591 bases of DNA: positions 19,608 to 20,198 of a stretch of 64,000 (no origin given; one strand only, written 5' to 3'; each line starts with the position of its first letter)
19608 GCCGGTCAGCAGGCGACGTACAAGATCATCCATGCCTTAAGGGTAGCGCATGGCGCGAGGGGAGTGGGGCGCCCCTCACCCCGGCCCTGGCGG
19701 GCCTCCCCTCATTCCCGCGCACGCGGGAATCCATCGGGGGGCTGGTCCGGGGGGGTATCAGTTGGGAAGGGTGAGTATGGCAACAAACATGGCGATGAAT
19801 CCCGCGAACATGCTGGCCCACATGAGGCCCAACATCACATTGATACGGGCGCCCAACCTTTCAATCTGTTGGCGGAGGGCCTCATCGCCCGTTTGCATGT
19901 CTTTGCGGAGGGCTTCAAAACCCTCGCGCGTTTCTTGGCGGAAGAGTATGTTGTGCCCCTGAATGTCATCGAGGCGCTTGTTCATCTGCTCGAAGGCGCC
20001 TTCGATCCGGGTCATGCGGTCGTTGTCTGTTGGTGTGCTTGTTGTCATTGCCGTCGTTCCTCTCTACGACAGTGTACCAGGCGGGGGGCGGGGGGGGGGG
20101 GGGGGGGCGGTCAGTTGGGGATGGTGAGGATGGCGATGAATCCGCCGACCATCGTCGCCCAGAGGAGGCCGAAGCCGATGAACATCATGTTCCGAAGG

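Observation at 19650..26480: Family of small XhlA-like coiled-coil/TM-anchor genes in repeat-rich arrays on both sides of a giant secreted-protein gene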

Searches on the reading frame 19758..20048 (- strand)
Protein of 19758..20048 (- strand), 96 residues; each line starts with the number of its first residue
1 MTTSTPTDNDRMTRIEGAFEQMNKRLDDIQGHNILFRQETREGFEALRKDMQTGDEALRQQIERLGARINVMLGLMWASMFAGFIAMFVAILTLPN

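Call 5: search_protein_families(library=pfam, proteins=[window:19758-20048:-], max_evalue=1)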
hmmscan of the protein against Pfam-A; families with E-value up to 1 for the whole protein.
window:19758-20048:- (96 aa): 5 families
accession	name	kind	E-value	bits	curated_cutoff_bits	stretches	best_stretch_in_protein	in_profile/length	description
PF06013.18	WXG100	-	0.038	14.7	27.3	0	42-78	7-42/86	Proteins of 100 residues with WXG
PF23425.1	DUF7113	-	0.04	14.3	27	1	30-68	59-97/107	Family of unknown function (DUF7113)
PF11026.13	DUF2721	-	0.047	14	28.3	1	51-92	43-83/129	Protein of unknown function (DUF2721)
PF14362.11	DUF4407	-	0.12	12.1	31.3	1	7-93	181-270/297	Domain of unknown function (DUF4407)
PF05276.19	SH3BP5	-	0.25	11.5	25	1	11-69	3-57/231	SH3 domain-binding protein 5 (SH3BP5)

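Call 6: search_protein_families(library=ncbifam, proteins=[window:19758-20048:-], max_evalue=1)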
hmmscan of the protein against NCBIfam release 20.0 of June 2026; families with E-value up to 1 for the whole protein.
window:19758-20048:- (96 aa): 5 families
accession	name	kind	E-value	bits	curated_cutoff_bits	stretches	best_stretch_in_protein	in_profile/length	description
NF041794.1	1_anti-phage_ZorA1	equivalog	0.0061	15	750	1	12-87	333-408/729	type I Zorya anti-phage system protein ZorA1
NF033916.0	antiphage_ZorA_3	subfamily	0.022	13.6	250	1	12-67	225-280/509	anti-phage ZorAB system protein ZorA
NF048001.1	GTP_morpho_1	equivalog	0.066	13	50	0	10-26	31-47/70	GTA head formation protein, RCAP_rcc01685 family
TIGR03930.1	WXG100_ESAT6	subfamily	0.096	12.9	44.85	0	42-77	7-41/90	WXG100 family type VII secretion target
NF033885.1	conj_TraP_IncI1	equivalog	0.11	12.2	135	1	9-71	74-139/217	conjugal transfer protein TraP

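Call 7: search_protein_families(library=phrogs, proteins=[window:19758-20048:-], max_evalue=1)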
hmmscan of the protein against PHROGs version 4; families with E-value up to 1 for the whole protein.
window:19758-20048:- (96 aa): 4 families
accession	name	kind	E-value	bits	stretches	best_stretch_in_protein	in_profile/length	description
phrog_1863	-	unknown function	0.043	14.8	1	9-32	71-94/97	-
phrog_6701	-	unknown function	0.081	13.7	1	7-73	61-129/169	-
phrog_5023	-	unknown function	0.19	11.7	1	43-93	343-397/412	-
phrog_25855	-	unknown function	0.26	12.3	1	22-67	59-104/136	-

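Call 10: find_homologous_proteins(query=window:19758-20048:-, max_evalue=0.01)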
Query window:19758-20048:- (96 aa): 3 proteins with E <= 0.01 among 5 candidates.
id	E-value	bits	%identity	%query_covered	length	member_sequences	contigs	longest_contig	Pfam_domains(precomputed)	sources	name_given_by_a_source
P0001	2.0e-55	202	98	100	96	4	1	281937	-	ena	-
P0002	1.8e-32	129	59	100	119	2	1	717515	-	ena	-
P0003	6.4e-31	124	59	100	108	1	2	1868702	-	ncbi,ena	-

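Call 14: find_encoding_contigs(protein=P0002, flank=10000, max_places=4)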
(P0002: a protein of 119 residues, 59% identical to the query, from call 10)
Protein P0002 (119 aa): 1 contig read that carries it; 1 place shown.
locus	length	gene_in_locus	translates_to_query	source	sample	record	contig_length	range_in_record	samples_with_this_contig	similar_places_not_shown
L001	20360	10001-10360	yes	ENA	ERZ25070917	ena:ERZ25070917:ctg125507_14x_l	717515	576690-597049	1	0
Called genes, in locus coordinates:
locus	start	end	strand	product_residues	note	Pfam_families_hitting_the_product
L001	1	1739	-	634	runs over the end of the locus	PF03235:GmrSD_N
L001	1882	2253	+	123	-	PF13650:Asp_protease_2 (weak), PF13975:gag-asp_proteas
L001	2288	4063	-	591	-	PF07973:tRNA_SAD, PF00587:tRNA-synt_2b, PF03129:HGTP_anticodon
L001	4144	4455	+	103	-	PF04255:DUF433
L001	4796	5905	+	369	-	PF04389:Peptidase_M28 (faint), PF05343:Peptidase_M42, PF01546:Peptidase_M20 (weak)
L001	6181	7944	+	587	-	PF06418:CTP_synth_N, PF00117:GATase, PF07722:Peptidase_C26 (faint)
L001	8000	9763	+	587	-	PF07497:Rho_RNA_bind, PF00006:ATP-synt_ab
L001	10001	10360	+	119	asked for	-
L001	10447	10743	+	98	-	PF01541:GIY-YIG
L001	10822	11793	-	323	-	PF00665:rve, PF13683:rve_3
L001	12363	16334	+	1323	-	-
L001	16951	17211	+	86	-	-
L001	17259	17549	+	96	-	-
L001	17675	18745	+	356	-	PF03308:MeaB, PF00009:GTP_EFTU (faint), PF02492:cobW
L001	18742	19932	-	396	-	PF06224:AlkZ-like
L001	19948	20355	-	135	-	PF18478:PIN_10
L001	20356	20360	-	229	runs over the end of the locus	-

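Call 15: find_encoding_contigs(protein=P0001, flank=10000, max_places=4)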
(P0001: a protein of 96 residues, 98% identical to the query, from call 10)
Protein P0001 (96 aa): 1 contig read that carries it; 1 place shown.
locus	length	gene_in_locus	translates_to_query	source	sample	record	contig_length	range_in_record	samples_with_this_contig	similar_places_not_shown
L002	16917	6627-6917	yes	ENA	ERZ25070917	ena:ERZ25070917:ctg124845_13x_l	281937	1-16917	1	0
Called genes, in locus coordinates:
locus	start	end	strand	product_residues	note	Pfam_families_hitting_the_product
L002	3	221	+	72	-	?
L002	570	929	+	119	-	-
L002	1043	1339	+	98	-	PF01541:GIY-YIG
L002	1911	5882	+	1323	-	-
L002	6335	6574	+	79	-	-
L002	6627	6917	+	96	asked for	-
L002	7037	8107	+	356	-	PF03308:MeaB, PF00009:GTP_EFTU (faint), PF02492:cobW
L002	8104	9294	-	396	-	PF06224:AlkZ-like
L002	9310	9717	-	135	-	PF18478:PIN_10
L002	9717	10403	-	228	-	-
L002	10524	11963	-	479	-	PF13380:CoA_binding_2, PF13607:Succ_CoA_lig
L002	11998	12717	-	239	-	PF13549:ATP-grasp_5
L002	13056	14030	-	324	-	PF04203:Sortase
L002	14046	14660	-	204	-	PF00578:AhpC-TSA, PF08534:Redoxin, PF00085:Thioredoxin (weak), PF13098:Thioredoxin_2 (faint), PF13905:Thioredoxin_8 (weak)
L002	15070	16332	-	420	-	PF14072:DndB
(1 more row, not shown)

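Call 21: search_protein_representatives(alignment_id=A2)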
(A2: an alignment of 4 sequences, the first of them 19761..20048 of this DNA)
Query: 4 sequences, 96 profile positions. Proteins with E-value up to 0.001 (for the whole library): 200; up to 1e-10: 17; up to 1e-30: 1. The best 150 are listed.
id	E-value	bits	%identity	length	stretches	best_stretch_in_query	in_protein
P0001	1.2e-48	179.4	-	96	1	1-96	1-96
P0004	4.3e-24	100.6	-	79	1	1-96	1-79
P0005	7.0e-18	80.7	-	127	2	1-66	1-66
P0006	3.5e-16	75.3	-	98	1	1-88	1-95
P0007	2.6e-15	72.5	-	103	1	1-89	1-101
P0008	1.8e-14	69.8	-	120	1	1-89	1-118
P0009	2.1e-14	69.6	-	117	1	1-89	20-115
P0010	5.8e-14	68.2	-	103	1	1-87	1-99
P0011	8.9e-13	64.4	-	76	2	1-47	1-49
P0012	9.6e-13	64.2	-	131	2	29-89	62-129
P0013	1.2e-12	63.9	-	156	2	4-61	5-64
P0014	1.8e-12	63.4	-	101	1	9-92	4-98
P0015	2.2e-12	63.1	-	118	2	13-87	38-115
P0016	7.5e-12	61.4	-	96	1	1-86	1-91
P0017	2.4e-11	59.7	-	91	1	1-89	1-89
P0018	2.5e-11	59.7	-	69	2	56-94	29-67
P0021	1.9e-10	56.9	-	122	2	20-88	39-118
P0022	3.0e-10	56.3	-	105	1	1-92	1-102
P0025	6.6e-10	55.2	-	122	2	9-69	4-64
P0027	9.4e-10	54.7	-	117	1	2-89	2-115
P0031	5.2e-09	52.3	-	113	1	10-89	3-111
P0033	1.5e-08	50.8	-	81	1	1-89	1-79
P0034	2.6e-08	50.1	-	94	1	8-92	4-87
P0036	4.9e-08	49.2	-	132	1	9-89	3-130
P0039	6.8e-08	48.7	-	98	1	7-87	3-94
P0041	1.1e-07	48.0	-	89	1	9-92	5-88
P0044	1.5e-07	47.6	-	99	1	8-89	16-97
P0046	2.1e-07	47.1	-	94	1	8-87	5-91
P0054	8.8e-07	45.1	-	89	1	9-86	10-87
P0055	1.0e-06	44.9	-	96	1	9-87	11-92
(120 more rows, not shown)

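Call 24: search_protein_families(library=pfam, alignment_id=A3, max_evalue=0.01)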
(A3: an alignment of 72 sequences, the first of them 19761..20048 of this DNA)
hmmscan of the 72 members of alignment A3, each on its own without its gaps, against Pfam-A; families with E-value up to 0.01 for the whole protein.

A. member 1, window:19761-20048:- (96 aa): 0 families

B. families by the number of members that match (of 72 scanned): 117 families (the first 25 are shown)
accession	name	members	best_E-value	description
PF04513.17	Baculo_PEP_C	24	6.6e-05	Baculovirus polyhedron envelope protein, PEP, C terminus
PF16331.10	TolA_bind_tri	19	1.8e-06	TolA binding protein trimerisation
PF23991.1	DUF7310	19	7.7e-06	Coiled-coil region of unknown function (DUF7310)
PF01442.23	Apolipoprotein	15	6.6e-07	Apolipoprotein A1/A4/E domain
PF16526.10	CLZ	13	1.4e-06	C-terminal leucine zipper domain of cyclic nucleotide-gated channels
PF10779.14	XhlA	13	7.5e-06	Haemolysin XhlA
PF06825.17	HSBP1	12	1.3e-05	Heat shock factor binding protein 1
PF07889.17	DUF1664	9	0.0002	Protein of unknown function (DUF1664)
PF05377.16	FlaC_arch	6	0.00023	Flagella accessory protein C (FlaC)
PF04108.17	ATG17_like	5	0.00035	Autophagy protein ATG17-like domain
PF04102.17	SlyX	5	0.0012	SlyX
PF07798.16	CCDC90-like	5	0.0019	Coiled-coil domain-containing protein 90-like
PF17072.10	Spike_torovirin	4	4.8e-06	Torovirinae spike glycoprotein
PF23831.1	DUF7201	4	1.1e-05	Coiled-coil region of unknown function (DUF7201)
PF15035.11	Rootletin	4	0.00047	Ciliary rootlet component, centrosome cohesion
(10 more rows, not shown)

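Call 25: search_protein_families(library=ncbifam, alignment_id=A3, max_evalue=0.01)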
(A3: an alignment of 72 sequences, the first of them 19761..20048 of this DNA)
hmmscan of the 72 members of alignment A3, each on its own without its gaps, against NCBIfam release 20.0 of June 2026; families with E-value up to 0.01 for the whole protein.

A. member 1, window:19761-20048:- (96 aa): 1 family
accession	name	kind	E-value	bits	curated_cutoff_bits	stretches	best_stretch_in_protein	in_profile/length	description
NF041794.1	1_anti-phage_ZorA1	equivalog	0.0061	15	750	1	12-87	333-408/729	type I Zorya anti-phage system protein ZorA1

B. families by the number of members that match (of 72 scanned): 60 families (the first 25 are shown)
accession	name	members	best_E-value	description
NF045487.1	ASRP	29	7.7e-07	archaea-specific SMC-related protein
TIGR04211.1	SH3_and_anchor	16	1.8e-06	TIGR04211 family SH3 domain-containing protein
NF048001.1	GTP_morpho_1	11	8.1e-09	GTA head formation protein, RCAP_rcc01685 family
TIGR02168.1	SMC_prok_B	10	2.9e-05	chromosome segregation protein SMC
NF052504.1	sll1863_fam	8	2.7e-05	sll1863 family stress response protein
NF047515.1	SpiroCoCo_C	8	6.2e-05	SpiroCoCo family coiled-coil protein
NF038218.1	IcmG_DotF_IVB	4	7.6e-06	type IVB secretion system protein IcmG/DotF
NF047516.1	LA_3659_fam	4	0.00034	LA_3659 family protein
NF047514.1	SpiroCoCo_N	4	0.00034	SpiroCoCo family coiled-coil protein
TIGR01149.1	mtrG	4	0.00091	tetrahydromethanopterin S-methyltransferase subunit MtrG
NF049873.2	cytotoxin_MakE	4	0.0015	alpha-pore-forming cytotoxin subunit MakE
TIGR02169.1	SMC_prok_A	4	0.0023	chromosome segregation protein SMC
NF033885.1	conj_TraP_IncI1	3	0.00011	conjugal transfer protein TraP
TIGR01843.1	type_I_hlyD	3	0.00025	HlyD family type I secretion periplasmic adaptor subunit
NF033914.0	antiphage_ZorA_1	3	0.00095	anti-phage ZorAB system protein ZorA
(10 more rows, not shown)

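Call 26: list_cluster_members(proteins=[P0003, P0005, P0007, P0008, P0010, P0011, P0016, P0018, P0041, P0046])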
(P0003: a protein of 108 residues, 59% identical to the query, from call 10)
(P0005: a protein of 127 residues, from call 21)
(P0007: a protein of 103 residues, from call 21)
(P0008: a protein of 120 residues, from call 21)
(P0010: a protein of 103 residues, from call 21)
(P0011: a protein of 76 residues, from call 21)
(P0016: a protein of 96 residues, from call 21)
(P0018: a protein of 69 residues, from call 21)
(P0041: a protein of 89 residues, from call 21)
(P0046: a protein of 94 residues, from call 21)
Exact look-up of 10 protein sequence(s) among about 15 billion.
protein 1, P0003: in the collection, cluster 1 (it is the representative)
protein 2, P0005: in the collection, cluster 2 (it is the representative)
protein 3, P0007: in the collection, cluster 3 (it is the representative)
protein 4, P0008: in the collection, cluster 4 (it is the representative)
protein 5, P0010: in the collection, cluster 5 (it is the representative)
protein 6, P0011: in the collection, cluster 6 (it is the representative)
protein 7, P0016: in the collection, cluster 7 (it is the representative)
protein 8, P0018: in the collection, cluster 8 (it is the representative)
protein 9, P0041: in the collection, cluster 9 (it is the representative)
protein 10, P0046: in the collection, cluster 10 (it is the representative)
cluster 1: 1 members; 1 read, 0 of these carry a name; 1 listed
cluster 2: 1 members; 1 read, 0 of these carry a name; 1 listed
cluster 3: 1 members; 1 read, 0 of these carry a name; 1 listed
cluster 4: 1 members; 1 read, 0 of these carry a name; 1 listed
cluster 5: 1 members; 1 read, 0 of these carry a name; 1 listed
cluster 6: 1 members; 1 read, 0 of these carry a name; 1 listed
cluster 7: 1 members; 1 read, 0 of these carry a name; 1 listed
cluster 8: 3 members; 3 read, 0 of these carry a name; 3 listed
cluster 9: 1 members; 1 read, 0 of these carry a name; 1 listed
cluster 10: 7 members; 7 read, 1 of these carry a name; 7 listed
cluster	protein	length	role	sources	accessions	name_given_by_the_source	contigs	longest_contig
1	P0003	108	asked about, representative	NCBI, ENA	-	-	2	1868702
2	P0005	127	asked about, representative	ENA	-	-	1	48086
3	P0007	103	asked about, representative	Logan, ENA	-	-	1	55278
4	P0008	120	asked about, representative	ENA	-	-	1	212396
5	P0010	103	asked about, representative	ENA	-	-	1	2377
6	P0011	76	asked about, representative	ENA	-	-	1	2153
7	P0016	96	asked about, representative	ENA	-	-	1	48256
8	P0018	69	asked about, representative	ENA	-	-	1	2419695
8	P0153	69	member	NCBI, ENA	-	-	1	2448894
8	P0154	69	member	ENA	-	-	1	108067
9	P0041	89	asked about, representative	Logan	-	-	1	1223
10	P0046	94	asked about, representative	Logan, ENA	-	-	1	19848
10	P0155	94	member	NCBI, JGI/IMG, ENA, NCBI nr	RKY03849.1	hypothetical protein DRP77_05300 [Candidatus Poribacteria bacterium] | MAG: hypothetical protein DRP77_05300 [Candidatus Poribacteria bacterium]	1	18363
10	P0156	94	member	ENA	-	-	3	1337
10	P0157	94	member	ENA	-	-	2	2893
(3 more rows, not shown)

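Call 29: find_related_loci(query=A4, collection=genome_contigs, flank=8000)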
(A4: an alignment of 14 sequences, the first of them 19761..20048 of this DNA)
Query A4 (96 aa) in genome_contigs; peptide patterns used: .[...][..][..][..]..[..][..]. (x = any residue, [..] = any of these).
472 stretches matched a pattern; 133 encode a relative of the query (tblastn E <= 1e-3); the best 80 are kept; 79 distinct loci.
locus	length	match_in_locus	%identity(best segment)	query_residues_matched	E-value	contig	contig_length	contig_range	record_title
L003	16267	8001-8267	40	1-89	5e-19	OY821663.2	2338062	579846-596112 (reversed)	MAG: Dehalococcoidia bacterium isolate 04ec0ed8-798b-4585-a8de-e3c995a4e665 genome assembly, chromosome: 1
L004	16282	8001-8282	39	1-87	3e-18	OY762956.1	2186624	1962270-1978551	MAG: Dehalococcoidia bacterium isolate caf6cba7-c187-4a53-abc2-184ab5dfaca7 genome assembly, chromosome: 1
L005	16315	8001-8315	36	1-87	2e-17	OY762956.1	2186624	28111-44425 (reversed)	MAG: Dehalococcoidia bacterium isolate caf6cba7-c187-4a53-abc2-184ab5dfaca7 genome assembly, chromosome: 1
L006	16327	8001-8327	36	1-87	2e-16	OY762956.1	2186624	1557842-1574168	MAG: Dehalococcoidia bacterium isolate caf6cba7-c187-4a53-abc2-184ab5dfaca7 genome assembly, chromosome: 1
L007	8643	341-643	41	1-89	2e-16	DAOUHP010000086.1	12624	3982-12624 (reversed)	MAG TPA_asm: Dehalococcoidia bacterium isolate S16_96 k189_143591, whole genome shotgun sequence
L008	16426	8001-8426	30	1-91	2e-15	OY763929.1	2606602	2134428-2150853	MAG: Dehalococcoidia bacterium isolate b8c59f79-82fb-4549-ad1a-ab6c7f2c8c82 genome assembly, chromosome: 1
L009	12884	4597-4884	36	1-95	4e-15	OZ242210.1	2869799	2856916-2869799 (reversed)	MAG: Dehalococcoidia bacterium isolate 2dcd4ef8-4200-4d3b-942c-b6f2e12e8c0d genome assembly, chromosome: 1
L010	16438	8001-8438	29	1-91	6e-14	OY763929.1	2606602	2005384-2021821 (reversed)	MAG: Dehalococcoidia bacterium isolate b8c59f79-82fb-4549-ad1a-ab6c7f2c8c82 genome assembly, chromosome: 1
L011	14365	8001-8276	36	1-91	3e-13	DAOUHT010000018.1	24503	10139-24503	MAG TPA_asm: Dehalococcoidia bacterium isolate S18_111 11572, whole genome shotgun sequence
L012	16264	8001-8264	36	10-90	2e-13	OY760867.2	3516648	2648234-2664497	MAG: Dehalococcoidia bacterium isolate ec36dd00-29ce-491f-9a3f-6816ace52b4b genome assembly, chromosome: 1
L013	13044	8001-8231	35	2-89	4e-13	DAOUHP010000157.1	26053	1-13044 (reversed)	MAG TPA_asm: Dehalococcoidia bacterium isolate S16_96 k189_124030, whole genome shotgun sequence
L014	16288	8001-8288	35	1-95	5e-13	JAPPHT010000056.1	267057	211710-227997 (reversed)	MAG: Chloroflexota bacterium isolate RHO1_bin_8 NODE_52_length_267057_cov_18.722770, whole genome shotgun sequence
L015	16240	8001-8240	36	1-91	4e-12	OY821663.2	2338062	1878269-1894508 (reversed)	MAG: Dehalococcoidia bacterium isolate 04ec0ed8-798b-4585-a8de-e3c995a4e665 genome assembly, chromosome: 1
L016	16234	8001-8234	40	1-89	4e-12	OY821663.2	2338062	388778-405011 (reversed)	MAG: Dehalococcoidia bacterium isolate 04ec0ed8-798b-4585-a8de-e3c995a4e665 genome assembly, chromosome: 1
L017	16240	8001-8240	33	1-91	7e-12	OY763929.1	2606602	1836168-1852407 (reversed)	MAG: Dehalococcoidia bacterium isolate b8c59f79-82fb-4549-ad1a-ab6c7f2c8c82 genome assembly, chromosome: 1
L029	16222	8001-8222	35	2-90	2e-10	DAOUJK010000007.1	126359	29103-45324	MAG TPA_asm: Dehalococcoidia bacterium isolate S32_261 k113_1813132, whole genome shotgun sequence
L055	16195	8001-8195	36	7-78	4e-7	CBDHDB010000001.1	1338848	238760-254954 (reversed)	MAG: Dehalococcoidia bacterium isolate 822cf7f2-f088-4de1-b96c-ebc5a35fe4d4 genome assembly, contig: contig_1, whole gen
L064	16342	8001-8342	25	7-95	1e-6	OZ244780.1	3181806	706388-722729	MAG: Dehalococcoidia bacterium isolate 5f96cbe3-438d-44fc-9d38-e394ee4f63dc genome assembly, chromosome: 1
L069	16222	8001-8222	31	10-94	2e-6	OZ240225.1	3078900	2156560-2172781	MAG: Dehalococcoidia bacterium isolate 61ae0fec-d7fd-44af-9ffe-6c9d366cf1b9 genome assembly, chromosome: 1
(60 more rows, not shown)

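Call 39: search_protein_families(library=pfam, proteins=[L069:8919-12866:+, L017:2906-6934:+, L029:4156-7836:+, L055:3939-6953:+, L001:12363-16334:+, L064:9006-14714:+], max_evalue=0.001)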
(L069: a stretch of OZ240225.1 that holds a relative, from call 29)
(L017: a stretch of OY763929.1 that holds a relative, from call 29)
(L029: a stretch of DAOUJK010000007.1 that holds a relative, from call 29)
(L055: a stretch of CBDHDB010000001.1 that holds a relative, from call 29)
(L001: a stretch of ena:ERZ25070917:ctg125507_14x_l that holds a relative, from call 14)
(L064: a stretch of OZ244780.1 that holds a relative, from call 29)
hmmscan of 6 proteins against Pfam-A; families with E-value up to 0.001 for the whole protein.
L069:8919-12866:+ (1315 aa): 3 families
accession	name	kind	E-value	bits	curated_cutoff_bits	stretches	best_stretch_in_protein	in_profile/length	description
PF00028.23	Cadherin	-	1.8e-23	83.2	28.8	2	573-660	1-90/93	Cadherin domain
PF25059.1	FN3_DSCAM-DSCAML_C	-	1.3e-06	29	39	0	184-235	17-65/89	DSCAM/DSCAML C-terminal Fn3-like domain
PF25374.1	Cadherin_FAT4_N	-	1.9e-05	25.4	35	1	571-642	3-69/85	FAT4-like, N-terminal cadherin-like domain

L017:2906-6934:+ (1342 aa): 4 families
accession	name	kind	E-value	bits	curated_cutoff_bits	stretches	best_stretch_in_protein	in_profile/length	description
PF00041.27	fn3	-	7.7e-31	106.6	25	4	303-387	1-73/84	Fibronectin type III domain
PF25059.1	FN3_DSCAM-DSCAML_C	-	3.8e-06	27.6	39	0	79-139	18-77/89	DSCAM/DSCAML C-terminal Fn3-like domain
PF01108.23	Tissue_fac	-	2.4e-05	24.6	27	0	37-134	7-107/107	Tissue factor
PF24489.1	Ig_J_second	-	0.00039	20.9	27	0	462-497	55-92/105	Tip attachment protein J second Ig-like domain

L029:4156-7836:+ (1226 aa): 1 family
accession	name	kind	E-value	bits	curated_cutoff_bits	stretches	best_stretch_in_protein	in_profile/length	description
PF19077.6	Big_13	-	4.7e-05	24.3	27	0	974-1034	38-99/102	Bacterial Ig-like domain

L055:3939-6953:+ (1004 aa): 0 families

L001:12363-16334:+ (1323 aa): 0 families

L064:9006-14714:+ (1902 aa): 5 families
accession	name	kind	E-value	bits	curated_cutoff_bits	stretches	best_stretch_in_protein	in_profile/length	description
PF00028.23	Cadherin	-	1.3e-82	272.8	28.8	7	1579-1663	4-93/93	Cadherin domain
PF25374.1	Cadherin_FAT4_N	-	2.4e-22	79.5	35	0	1598-1664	21-85/85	FAT4-like, N-terminal cadherin-like domain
PF17963.7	Big_9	-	1.2e-08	36.1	23.6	0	1364-1460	1-88/89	Bacterial Ig domain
PF17215.9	Rrp44_S1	-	6.8e-06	26.4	23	0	364-401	8-45/89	S1 domain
PF16709.11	SCAB-Ig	-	8.5e-06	26.2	27.6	0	165-217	30-83/98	Ig domain of plant-specific actin-binding protein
